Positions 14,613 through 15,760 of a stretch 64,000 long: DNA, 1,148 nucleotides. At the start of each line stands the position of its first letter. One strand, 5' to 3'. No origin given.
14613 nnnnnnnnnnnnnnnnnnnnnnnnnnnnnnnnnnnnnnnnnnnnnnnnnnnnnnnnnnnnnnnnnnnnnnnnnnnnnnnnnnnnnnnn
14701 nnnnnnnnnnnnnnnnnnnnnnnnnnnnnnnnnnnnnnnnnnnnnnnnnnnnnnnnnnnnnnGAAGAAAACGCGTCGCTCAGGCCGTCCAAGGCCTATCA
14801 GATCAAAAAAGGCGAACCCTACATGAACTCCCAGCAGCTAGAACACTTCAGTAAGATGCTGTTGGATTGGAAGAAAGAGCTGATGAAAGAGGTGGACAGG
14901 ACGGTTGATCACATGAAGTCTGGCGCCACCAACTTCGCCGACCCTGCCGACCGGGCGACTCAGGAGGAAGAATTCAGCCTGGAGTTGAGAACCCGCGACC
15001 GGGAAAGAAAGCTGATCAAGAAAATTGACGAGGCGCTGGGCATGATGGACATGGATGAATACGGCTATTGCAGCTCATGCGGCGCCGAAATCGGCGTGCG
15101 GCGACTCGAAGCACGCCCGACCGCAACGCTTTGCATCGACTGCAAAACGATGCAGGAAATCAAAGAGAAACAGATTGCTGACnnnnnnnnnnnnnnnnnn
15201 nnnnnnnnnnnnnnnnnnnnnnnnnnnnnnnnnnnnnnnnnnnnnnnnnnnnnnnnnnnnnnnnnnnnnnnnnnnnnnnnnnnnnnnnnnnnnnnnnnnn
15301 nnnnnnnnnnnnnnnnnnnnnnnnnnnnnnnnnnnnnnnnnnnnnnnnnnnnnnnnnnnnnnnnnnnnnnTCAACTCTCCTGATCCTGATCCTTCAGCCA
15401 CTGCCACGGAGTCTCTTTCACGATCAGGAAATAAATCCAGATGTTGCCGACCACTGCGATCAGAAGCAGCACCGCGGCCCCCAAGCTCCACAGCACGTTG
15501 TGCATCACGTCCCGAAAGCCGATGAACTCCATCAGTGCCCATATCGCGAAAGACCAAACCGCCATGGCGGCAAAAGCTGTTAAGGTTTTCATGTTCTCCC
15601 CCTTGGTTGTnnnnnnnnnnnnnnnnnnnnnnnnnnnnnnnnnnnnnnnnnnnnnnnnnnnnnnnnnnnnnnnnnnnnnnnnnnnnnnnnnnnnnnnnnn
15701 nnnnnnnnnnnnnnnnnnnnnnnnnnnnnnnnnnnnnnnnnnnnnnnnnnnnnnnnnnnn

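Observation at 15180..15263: In-frame 12-nt tandem repeat in which TAG/CAG alternation creates the dksA stop codon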

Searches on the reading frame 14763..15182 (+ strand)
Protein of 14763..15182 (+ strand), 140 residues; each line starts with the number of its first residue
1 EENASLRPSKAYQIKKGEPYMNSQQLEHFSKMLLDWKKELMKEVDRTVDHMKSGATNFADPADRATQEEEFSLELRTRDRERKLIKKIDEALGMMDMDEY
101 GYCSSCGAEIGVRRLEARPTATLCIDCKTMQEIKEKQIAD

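Call 30: find_related_loci(query=window:14763-15182:+, collection=metagenome_contigs, flank=1500)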
Query window:14763-15182:+ (140 aa) in metagenome_contigs; peptide patterns used: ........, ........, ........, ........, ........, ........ (x = any residue, [..] = any of these).
600 stretches matched a pattern (row limit reached: there are more); 500 encode a relative of the query (tblastn E <= 1e-3); the best 80 are kept; 80 distinct loci.
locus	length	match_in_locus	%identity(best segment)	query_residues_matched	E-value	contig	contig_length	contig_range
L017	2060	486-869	76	12-139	9e-69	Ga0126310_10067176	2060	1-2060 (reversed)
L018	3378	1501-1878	75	12-137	3e-66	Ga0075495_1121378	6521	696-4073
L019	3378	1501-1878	75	12-137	2e-66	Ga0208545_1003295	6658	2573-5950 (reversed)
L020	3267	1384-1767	75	12-139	2e-66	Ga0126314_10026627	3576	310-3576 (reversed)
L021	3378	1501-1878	75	12-137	5e-66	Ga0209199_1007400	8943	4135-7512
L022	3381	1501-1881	76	12-138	2e-65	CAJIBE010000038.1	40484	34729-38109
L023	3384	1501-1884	75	12-139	8e-66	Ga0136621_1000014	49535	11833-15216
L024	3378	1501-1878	75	12-137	2e-65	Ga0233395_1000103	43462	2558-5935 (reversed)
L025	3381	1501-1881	77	12-138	7e-65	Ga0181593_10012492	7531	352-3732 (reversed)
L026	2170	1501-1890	70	10-139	2e-64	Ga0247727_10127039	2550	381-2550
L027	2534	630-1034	72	4-138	1e-63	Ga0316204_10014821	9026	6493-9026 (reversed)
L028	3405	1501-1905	71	3-137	2e-63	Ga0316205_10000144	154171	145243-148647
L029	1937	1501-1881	75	12-138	2e-63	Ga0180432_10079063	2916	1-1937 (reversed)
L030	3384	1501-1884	72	12-139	6e-63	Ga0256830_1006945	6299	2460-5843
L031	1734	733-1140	69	3-138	9e-65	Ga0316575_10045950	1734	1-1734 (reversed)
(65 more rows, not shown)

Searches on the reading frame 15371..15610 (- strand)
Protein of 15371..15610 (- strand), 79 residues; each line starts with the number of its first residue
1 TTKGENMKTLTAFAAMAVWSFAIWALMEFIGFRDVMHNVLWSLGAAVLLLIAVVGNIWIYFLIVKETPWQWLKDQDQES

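Call 7: search_protein_families(library=pfam, proteins=[window:15371-15610:-])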
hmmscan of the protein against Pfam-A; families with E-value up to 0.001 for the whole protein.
window:15371-15610:- (79 aa): 0 families

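Call 43: find_encoding_contigs(protein=window:15374-15565:-, flank=1500, max_places=10)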
Protein window:15374-15565:- (64 aa): 2 contigs read that carry it; 1 place shown.
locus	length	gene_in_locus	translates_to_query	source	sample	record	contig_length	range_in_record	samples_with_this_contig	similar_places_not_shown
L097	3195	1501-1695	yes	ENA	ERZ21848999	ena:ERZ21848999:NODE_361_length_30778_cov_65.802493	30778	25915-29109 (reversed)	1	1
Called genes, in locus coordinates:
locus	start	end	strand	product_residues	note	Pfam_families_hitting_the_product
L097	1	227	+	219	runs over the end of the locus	-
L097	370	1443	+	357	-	PF00111:Fer2, PF00970:FAD_binding_6 (weak), PF00175:NAD_binding_1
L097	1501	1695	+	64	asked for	-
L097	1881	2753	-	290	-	-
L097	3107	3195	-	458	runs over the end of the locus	PF13742:tRNA_anti_2, PF01336:tRNA_anti-codon, PF02601:Exonuc_VII_L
